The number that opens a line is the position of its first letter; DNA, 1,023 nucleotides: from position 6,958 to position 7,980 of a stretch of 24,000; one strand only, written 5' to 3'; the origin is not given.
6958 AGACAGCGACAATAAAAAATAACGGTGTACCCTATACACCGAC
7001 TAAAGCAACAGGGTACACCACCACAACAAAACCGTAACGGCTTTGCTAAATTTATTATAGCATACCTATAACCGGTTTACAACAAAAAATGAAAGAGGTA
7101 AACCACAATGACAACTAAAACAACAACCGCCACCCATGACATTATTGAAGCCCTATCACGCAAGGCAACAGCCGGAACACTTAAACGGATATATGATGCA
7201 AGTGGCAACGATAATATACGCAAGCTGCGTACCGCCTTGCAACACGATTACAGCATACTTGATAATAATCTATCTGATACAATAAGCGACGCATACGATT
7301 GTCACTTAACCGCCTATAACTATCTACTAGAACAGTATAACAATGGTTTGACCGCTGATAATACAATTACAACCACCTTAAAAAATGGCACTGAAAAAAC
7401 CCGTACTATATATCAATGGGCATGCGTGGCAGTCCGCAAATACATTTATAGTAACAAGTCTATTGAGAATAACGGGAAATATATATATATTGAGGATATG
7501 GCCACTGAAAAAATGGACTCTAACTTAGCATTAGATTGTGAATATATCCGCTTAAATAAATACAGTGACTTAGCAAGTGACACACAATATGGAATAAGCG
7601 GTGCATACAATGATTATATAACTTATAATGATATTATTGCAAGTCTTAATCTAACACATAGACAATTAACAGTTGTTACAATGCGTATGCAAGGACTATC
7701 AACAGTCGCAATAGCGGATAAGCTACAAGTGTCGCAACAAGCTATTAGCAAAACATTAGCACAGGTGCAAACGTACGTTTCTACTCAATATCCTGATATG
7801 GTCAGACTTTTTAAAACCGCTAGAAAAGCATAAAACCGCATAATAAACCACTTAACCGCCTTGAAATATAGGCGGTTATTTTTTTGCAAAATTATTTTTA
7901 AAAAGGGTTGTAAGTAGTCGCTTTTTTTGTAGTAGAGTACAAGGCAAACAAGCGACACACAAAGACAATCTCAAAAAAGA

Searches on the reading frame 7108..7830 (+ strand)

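Call 55: search_protein_families(library=phrogs, proteins=[window:7108-7830:+], max_evalue=0.001)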
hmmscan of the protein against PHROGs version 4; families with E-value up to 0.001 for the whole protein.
window:7108-7830:+ (241 aa): 1 family
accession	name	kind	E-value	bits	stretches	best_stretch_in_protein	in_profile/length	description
phrog_5767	-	transcription regulation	0.00013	22.5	1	69-228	178-336/393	sigma factor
